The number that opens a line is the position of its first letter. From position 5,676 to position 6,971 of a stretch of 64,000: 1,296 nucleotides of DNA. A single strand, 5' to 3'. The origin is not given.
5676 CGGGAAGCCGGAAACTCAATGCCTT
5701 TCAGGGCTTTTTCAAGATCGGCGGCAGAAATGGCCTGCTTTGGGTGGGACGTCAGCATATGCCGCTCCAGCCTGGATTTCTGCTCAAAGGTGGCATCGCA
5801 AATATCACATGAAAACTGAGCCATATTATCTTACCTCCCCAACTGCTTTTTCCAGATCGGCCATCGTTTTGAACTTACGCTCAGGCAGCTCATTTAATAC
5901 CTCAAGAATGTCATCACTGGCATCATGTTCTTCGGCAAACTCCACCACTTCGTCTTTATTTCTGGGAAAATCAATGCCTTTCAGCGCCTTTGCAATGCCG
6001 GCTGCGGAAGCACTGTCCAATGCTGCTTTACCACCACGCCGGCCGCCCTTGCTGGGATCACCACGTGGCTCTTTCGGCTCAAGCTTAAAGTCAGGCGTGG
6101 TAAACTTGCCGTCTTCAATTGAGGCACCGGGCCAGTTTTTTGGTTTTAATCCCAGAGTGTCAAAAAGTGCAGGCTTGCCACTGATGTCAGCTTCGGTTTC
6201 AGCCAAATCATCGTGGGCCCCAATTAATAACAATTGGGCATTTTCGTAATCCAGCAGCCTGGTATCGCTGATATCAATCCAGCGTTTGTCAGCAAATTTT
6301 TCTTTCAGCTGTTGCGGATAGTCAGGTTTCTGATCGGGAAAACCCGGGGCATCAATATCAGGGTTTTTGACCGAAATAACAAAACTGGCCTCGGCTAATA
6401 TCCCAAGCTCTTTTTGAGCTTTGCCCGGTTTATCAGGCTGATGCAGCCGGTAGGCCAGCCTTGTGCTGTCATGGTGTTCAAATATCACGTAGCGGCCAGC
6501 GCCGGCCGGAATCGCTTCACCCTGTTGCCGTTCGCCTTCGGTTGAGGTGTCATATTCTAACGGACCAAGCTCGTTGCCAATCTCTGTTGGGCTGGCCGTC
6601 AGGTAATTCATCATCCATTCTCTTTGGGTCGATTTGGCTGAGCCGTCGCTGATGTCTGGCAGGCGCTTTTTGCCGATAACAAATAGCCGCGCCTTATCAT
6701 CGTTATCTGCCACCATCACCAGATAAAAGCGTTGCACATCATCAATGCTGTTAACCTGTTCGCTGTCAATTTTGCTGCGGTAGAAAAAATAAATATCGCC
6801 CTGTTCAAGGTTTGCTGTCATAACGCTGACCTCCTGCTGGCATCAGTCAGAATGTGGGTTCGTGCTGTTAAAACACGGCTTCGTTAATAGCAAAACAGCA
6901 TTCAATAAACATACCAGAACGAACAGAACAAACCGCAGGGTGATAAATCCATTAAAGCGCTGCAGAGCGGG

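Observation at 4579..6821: Candidate undescribed three-gene module: DUF2795/KGG-like proteins, a C2H2 zinc finger and an HhH-GPD protein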

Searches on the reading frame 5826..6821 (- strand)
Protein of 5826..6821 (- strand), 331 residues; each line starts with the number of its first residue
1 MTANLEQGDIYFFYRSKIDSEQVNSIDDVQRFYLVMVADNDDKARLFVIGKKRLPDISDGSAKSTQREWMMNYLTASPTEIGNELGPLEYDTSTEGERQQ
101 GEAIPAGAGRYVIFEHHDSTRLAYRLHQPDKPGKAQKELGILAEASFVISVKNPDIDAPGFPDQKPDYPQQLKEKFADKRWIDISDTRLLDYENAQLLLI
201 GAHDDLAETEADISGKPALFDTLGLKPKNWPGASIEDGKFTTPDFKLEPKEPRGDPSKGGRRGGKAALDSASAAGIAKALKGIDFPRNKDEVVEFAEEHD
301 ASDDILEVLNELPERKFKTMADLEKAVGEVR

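Call 3: search_protein_families(library=pfam, proteins=[window:5826-6821:-], max_evalue=0.1)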
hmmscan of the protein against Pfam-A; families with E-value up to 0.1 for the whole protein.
window:5826-6821:- (331 aa): 1 family
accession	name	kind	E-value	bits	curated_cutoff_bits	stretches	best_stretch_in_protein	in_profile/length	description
PF11387.14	DUF2795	-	2.1e-16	60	25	1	272-323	2-53/54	Protein of unknown function (DUF2795)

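Call 4: search_protein_families(library=ncbifam, proteins=[window:5826-6821:-], max_evalue=0.1)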
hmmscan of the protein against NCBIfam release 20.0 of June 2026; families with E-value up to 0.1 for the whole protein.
window:5826-6821:- (331 aa): 0 families

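Call 5: search_protein_families(library=padloc, proteins=[window:5826-6821:-], max_evalue=0.1)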
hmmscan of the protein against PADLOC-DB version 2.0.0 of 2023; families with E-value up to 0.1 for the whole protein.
window:5826-6821:- (331 aa): 0 families

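Call 6: search_protein_families(library=phrogs, proteins=[window:5826-6821:-], max_evalue=0.1)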
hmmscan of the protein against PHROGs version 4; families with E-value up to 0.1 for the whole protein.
window:5826-6821:- (331 aa): 0 families

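Call 7: search_solved_structures(query=window:5826-6821:-, max_evalue=10, show_alignments=2)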
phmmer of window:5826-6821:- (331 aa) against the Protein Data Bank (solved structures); distinct sequences matched with E-value up to 10: 2.
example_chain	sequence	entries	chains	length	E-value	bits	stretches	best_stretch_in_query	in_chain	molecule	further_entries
4mkm_A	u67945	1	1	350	0.00041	23.2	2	25-65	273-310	Putative surface anchored protein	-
2wnr_A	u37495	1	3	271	1.5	11.5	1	132-249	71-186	PROBABLE EXOSOME COMPLEX EXONUCLEASE 2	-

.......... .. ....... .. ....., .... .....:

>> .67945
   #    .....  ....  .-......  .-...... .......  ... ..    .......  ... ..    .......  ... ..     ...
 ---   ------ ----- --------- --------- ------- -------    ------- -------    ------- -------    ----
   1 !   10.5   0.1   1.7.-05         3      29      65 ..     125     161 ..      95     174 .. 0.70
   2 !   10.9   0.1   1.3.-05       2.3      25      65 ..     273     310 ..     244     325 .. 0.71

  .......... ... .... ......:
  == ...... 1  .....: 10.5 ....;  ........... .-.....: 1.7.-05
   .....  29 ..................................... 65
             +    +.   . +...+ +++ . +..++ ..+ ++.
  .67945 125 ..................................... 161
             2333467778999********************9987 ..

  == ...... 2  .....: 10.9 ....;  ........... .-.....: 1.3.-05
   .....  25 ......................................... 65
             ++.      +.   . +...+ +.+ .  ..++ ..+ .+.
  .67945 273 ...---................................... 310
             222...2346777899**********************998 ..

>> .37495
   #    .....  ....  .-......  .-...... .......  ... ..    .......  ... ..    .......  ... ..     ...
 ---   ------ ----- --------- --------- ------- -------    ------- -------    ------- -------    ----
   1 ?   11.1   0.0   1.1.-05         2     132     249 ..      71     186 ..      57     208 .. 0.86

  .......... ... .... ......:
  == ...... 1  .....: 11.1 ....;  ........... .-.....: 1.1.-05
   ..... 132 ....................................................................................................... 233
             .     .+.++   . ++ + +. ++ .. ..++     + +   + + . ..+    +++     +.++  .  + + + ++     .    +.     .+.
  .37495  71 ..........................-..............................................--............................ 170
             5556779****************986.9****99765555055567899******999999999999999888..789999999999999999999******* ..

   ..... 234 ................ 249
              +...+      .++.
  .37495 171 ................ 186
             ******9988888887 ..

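Call 10: find_homologous_proteins(query=window:5826-6821:-)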
Query window:5826-6821:- (331 aa): 790 proteins with E <= 0.001 among 4364 candidates; the best 120 are listed.
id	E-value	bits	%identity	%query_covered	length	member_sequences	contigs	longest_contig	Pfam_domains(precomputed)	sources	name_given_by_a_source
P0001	5.1e-218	741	100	100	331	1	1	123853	PF11387.15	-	-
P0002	1.3e-189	648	85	100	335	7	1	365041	PF11387.15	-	-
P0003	2.7e-159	548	72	100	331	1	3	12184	PF11387.15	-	-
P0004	4.1e-142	492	63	100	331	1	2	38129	PF11387.15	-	-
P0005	1.2e-140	487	65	100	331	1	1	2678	PF11387.15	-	-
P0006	1.6e-139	483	63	100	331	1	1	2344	PF11387.15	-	-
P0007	3.3e-139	482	63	100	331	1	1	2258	PF11387.15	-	-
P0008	2.8e-138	479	63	100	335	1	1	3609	PF11387.15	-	-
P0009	6.7e-138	478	63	100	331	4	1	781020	PF11387.15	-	-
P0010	7.6e-138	478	62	100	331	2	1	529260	PF11387.15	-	-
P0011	9.4e-136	471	62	100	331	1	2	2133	PF11387.15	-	-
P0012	1.7e-135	470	62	100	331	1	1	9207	PF11387.15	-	-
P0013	3.5e-135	469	60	100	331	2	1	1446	PF11387.15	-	-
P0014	6.5e-135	468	61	100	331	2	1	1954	PF11387.15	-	-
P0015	1.6e-134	467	61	100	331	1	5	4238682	PF11387.15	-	-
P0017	7.9e-134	464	61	100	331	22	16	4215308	PF11387.15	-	-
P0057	1.9e-127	443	60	100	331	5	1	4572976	PF11387.15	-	-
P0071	7.6e-124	432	59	100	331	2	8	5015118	PF11387.15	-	-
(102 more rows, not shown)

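Call 27: find_related_loci(query=A1, collection=genome_contigs, flank=8000)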
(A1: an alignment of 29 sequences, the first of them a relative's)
Query A1 (331 aa) in genome_contigs; peptide patterns used: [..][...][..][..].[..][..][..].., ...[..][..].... (x = any residue, [..] = any of these).
329 stretches matched a pattern; 195 encode a relative of the query (tblastn E <= 1e-3); the best 80 are kept; 80 distinct loci.
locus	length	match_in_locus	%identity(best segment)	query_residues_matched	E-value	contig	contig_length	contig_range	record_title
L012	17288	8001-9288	85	1-331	0e+0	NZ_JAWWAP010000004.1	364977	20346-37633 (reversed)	MAG: Arsukibacterium sp. isolate HN15.bin.6 k141_884600_length_364977_cov_41.0026, whole genome shotgun sequence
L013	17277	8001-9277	86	1-331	0e+0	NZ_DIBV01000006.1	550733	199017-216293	MAG: Arsukibacterium sp. UBA5043 UBA5043_contig_30, whole genome shotgun sequence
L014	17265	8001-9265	63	1-331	2e-145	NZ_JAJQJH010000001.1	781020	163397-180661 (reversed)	Chromohalobacter canadensis strain 85B NODE_1_length_781020_cov_158.120335, whole genome shotgun sequence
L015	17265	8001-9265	63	1-331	1e-144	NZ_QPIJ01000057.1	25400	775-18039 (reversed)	Vreelandella rituensis strain TQ8S TQ-8S_scaffold57, whole genome shotgun sequence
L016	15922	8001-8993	61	1-331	1e-140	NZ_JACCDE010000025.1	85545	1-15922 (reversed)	Vreelandella glaciei strain DD39 NODE_25_length_85545_cov_44.914052, whole genome shotgun sequence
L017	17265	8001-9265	61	1-331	1e-140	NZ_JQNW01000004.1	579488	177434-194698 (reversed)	Chromohalobacter israelensis strain DSM 6768 Scaffold3_1, whole genome shotgun sequence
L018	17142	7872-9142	61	1-331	2e-140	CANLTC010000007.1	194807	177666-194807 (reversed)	uncultured Halomonas sp. isolate 2-214.fasta genome assembly, contig: NODE_7, whole genome shotgun sequence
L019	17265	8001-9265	62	1-331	2e-140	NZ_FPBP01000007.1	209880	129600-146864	Halomonas korlensis strain CGMCC 1.6981, whole genome shotgun sequence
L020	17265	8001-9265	62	1-331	6e-140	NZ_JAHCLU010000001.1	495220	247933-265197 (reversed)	Halomonas jincaotanensis strain TRM 85114 contig1, whole genome shotgun sequence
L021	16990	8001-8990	60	1-330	1e-139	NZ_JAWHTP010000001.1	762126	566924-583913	Chromohalobacter sp. HP20-39 NODE_1_length_762126_cov_329.111085, whole genome shotgun sequence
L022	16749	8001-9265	60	1-331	9e-139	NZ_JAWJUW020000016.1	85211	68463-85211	Halovibrio sp. HP20-59 NODE_16_length_85211_cov_199.176639, whole genome shotgun sequence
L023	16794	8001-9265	61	1-331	9e-139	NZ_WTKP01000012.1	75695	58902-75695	Vreelandella zhuhanensis strain ZH2S ZH2S_scaffold12, whole genome shotgun sequence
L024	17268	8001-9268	60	1-331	1e-138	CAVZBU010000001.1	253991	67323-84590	MAG: uncultured Gammaproteobacteria bacterium isolate MFD01721.bin.2.143 genome assembly, contig: contig_13484, whole ge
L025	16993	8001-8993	61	1-331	1e-138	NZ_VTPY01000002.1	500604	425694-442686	Billgrantia pellis strain L5 Scaffold1_2, whole genome shotgun sequence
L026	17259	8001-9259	62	1-331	1e-137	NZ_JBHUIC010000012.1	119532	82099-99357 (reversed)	Pistricoccus aurantiacus strain KCTC 42586 soapdenovo_K_105_12, whole genome shotgun sequence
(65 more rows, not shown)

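Call 35: predict_structure(alignment_id=A1)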
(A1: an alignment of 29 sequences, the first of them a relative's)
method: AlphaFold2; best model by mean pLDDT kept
length: 331 residues; sequences in the alignment: 29
mean_pLDDT: 86.6   pTM: 0.72
mean pLDDT of the five models: 86.6, 85.3, 85.2, 84.2, 83.4
residues with pLDDT >= 90: 180; 70-90: 109; 50-70: 33; < 50: 9
segments of 3 or more residues with pLDDT < 50: 254-256, 258-262
pLDDT, mean of each block of 10 residues (from residue 1): 86 90 91 96 94 86 79 97 90 71 96 91 95 96 95 91 93 90 93 96 85 91 93 92 70 50 57 76 88 90 86 88 80 61
secondary structure, 60 per line:
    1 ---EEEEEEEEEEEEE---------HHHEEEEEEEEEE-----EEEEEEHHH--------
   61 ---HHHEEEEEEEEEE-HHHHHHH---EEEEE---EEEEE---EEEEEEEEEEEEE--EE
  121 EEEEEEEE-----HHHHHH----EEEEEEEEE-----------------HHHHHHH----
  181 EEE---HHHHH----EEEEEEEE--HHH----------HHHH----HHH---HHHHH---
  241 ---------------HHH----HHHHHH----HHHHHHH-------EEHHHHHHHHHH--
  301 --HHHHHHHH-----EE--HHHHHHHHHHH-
elements in order: E4-16 E29-38 E44-49 E67-76 H78-84 E88-92 E96-100 E104-116 E119-128 H134-139 E144-152 H170-176 E181-183 H187-191 E196-203 H219-222 H233-237 H263-268 H273-279 H289-298 H303-310 H320-330

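Call 37: fold_search(model_id=the predicted structure, library=pdb)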
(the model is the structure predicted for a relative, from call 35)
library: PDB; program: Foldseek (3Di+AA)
matches with E <= 10: 847; with E <= 0.001: 0
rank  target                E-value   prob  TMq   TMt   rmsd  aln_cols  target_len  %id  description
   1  8oyt_A                2.5e-02  0.06  0.08  0.04  19.9       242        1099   10  Stabilised BA.1 SARS-CoV-2 spike with H6 nanobodies in '3 up' RBD conformation (released 2024-07-03)
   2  7tb4_A                3.9e-02  0.05  0.10  0.05  19.1       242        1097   10  Cryo-EM structure of the spike of SARS-CoV-2 Omicron variant of concern (released 2022-01-12)
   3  8cyc_A                4.6e-02  0.04  0.08  0.04  21.2       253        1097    7  SARS-CoV-2 Spike protein in complex with a pan-sarbecovirus nanobody 2-34 (released 2022-07-06)
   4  7ns6_I                5.2e-02  0.06  0.09  0.04  20.4       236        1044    8  SARS-CoV-2 Spike (dimers) in complex with six Fu2 nanobodies (released 2022-02-02)
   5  7e8c_B                5.8e-02  0.06  0.10  0.05  17.3       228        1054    9  SARS-CoV-2 S-6P in complex with 9 Fabs (released 2021-06-09)
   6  7qo7_A                6.5e-02  0.04  0.09  0.04  19.2       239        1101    8  SARS-CoV-2 S Omicron Spike B.1.1.529 (released 2022-01-19)
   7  7a29_C                6.8e-02  0.04  0.08  0.04  20.4       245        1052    8  Cryo-EM structure of the SARS-CoV-2 spike protein bound to neutralizing sybodies (Sb23) 2-up conformation (released 2020-10-21)
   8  8bgg_B                7.2e-02  0.05  0.09  0.11  20.1       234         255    9  Cryo-EM structure of SARS-CoV-2 spike (Omicron BA.1 variant) in complex with nanobody W25 (map 5, focus refinement on  (released 2023-03-08)
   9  7wvo_C                8.0e-02  0.04  0.10  0.05  18.8       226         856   12  SARS-CoV-2 Omicron S-open-2 (released 2022-03-02)
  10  7e8c_C                8.5e-02  0.04  0.09  0.04  18.7       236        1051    9  SARS-CoV-2 S-6P in complex with 9 Fabs (released 2021-06-09)
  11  2dc4_A                9.0e-02  0.35  0.19  0.34  13.6       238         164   11  Structure of PH1012 protein from Pyrococcus Horikoshii OT3 (released 2006-06-28)
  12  7e8f_A                9.0e-02  0.06  0.09  0.11  17.1       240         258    8  SARS-CoV-2 NTD in complex with N9 Fab (released 2021-06-09)
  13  8thf_C                9.5e-02  0.04  0.11  0.06  18.7       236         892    9  SARS-CoV-2 BA.1 S-6P-no-RBD (released 2024-07-17)
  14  7r4i_B                1.0e-01  0.03  0.09  0.04  20.6       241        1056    8  The SARS-CoV-2 spike in complex with the 2.15 neutralizing nanobody (released 2022-06-08)
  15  7tb4_C                1.0e-01  0.03  0.09  0.04  18.9       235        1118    9  Cryo-EM structure of the spike of SARS-CoV-2 Omicron variant of concern (released 2022-01-12)
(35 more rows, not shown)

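Call 67: list_cluster_members(proteins=[P0017, P0057, P0071, L017:8996-9520:+])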
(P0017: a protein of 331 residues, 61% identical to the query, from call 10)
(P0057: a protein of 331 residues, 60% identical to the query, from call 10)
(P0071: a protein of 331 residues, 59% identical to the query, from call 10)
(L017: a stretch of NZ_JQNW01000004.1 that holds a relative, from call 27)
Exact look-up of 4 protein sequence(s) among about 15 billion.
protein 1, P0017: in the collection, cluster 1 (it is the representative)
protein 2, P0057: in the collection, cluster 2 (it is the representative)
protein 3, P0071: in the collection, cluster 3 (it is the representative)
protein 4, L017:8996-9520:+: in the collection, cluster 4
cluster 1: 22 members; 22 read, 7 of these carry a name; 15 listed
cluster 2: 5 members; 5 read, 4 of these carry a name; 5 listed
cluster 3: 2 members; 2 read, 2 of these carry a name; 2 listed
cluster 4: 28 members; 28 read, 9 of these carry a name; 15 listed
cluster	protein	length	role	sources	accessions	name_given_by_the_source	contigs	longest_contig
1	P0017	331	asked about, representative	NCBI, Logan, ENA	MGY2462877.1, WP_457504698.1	DUF2795 domain-containing protein [Vreelandella sulfidaeris]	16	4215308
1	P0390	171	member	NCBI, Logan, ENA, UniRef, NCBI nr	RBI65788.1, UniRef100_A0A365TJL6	hypothetical protein DQ400_17035 [Vreelandella sulfidaeris] | C2H2-type domain-containing protein n=2 Tax=Vreelandella sulfidaeris TaxID=115553 ... | hypothetical protein DQ400_17035 [Halomonas sulfidaeris]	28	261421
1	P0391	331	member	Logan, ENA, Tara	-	strand:- start:30 stop:1025 length:996 start_codon:yes stop_codon:yes gene_type:complete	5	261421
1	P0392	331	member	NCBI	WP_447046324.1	DUF2795 domain-containing protein [Vreelandella sp. H-I2]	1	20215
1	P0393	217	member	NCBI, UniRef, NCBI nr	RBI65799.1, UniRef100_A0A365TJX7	hypothetical protein DQ400_17030 [Vreelandella sulfidaeris] | DUF2795 domain-containing protein n=2 Tax=Vreelandella sulfidaeris TaxID=115553 ... | hypothetical protein DQ400_17030 [Halomonas sulfidaeris]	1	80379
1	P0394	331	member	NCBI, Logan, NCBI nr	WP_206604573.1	DUF2795 domain-containing protein [Vreelandella sulfidaeris] | DUF2795 domain-containing protein [Halomonas sulfidaeris]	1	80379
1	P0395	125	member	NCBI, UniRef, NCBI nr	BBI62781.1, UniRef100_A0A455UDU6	hypothetical protein HSBAA_40870 [Vreelandella sulfidaeris] | Uncharacterized protein n=1 Tax=Vreelandella sulfidaeris TaxID=115553 ... | hypothetical protein HSBAA_40870 [Halomonas sulfidaeris]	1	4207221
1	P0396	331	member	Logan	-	-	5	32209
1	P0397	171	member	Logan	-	-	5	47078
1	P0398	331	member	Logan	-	-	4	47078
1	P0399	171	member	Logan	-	-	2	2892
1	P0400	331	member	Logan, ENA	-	-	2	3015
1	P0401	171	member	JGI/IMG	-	-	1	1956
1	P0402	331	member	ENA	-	-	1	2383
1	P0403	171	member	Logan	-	-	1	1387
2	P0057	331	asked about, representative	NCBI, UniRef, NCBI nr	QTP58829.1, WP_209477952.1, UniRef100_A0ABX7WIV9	DUF2795 domain-containing protein [Billgrantia antri] | DUF2795 domain-containing protein n=1 Tax=Halomonas sulfidivorans TaxID=2733488 ... | DUF2795 domain-containing protein [Halomonas sulfidivorans]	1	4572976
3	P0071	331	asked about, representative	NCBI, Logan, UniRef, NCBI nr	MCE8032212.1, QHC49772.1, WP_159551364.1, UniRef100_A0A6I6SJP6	DUF2795 domain-containing protein [Billgrantia tianxiuensis] | DUF2795 domain-containing protein n=1 Tax=Billgrantia tianxiuensis TaxID=2497861 ... | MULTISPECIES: DUF2795 domain-containing protein [Halomonas]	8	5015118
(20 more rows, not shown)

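Call 73: fold_search(model_id=the predicted structure, library=viral)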
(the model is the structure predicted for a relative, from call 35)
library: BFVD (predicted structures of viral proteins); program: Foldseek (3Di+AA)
matches with E <= 10: 489; with E <= 0.001: 0
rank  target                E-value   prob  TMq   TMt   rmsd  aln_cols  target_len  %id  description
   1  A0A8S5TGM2            6.6e-03  0.30  0.14  0.10  17.4       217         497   10  Uncharacterized protein [Myoviridae sp. ctIty1]
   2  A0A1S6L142            1.3e-02  0.08  0.12  0.14  21.7       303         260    8  (no name in the UniProt tables at hand)
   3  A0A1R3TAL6            5.1e-02  0.04  0.10  0.13  26.1       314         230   10  Nuclear protein UL4 [Spheniscid alphaherpesvirus 1]
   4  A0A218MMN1            5.4e-02  0.13  0.14  0.06  16.8       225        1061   10  Uncharacterized protein [uncultured virus]
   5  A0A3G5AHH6            6.7e-02  0.05  0.11  0.10  25.8       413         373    8  Phosphatase 2C [Sylvanvirus sp.]
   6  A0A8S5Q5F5            8.8e-02  0.09  0.13  0.20  19.8       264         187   11  Tail tube protein [Siphoviridae sp. ctShp28]
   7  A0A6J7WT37            1.0e-01  0.33  0.20  0.32  11.0       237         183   10  CYTH domain containing protein [uncultured Caudovirales phage]
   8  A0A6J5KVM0            1.3e-01  0.16  0.21  0.14  18.5       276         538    9  PolyPPase_VTC_like domain containing protein [uncultured Caudovirales phage]
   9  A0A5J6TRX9            1.3e-01  0.06  0.10  0.08  16.6       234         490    8  Lipase [Gordonia phage Lambo]
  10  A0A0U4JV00            1.7e-01  0.08  0.10  0.19  17.6       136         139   10  (no name in the UniProt tables at hand)
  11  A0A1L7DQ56            1.8e-01  0.06  0.11  0.04  17.3       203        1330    7  (no name in the UniProt tables at hand)
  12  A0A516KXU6            1.8e-01  0.05  0.08  0.14  15.8       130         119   11  (no name in the UniProt tables at hand)
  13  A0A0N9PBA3            1.9e-01  0.03  0.10  0.13  16.7       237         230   11  (no name in the UniProt tables at hand)
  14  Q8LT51                2.0e-01  0.06  0.12  0.11  18.7       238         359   11  Uncharacterized protein [Vibrio phage VpV262]
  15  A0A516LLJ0            2.0e-01  0.04  0.12  0.16  18.4       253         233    6  (no name in the UniProt tables at hand)
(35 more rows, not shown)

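Call 90: search_dna_similar(query=window:5826-6821:-, collection=plasmids, mode=protein, max_rows=12)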
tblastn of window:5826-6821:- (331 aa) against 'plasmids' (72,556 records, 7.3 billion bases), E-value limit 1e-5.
No match.

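Call 91: search_dna_similar(query=window:5826-6821:-, collection=phages, mode=protein, max_rows=8)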
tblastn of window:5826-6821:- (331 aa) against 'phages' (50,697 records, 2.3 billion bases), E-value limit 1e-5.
No match.
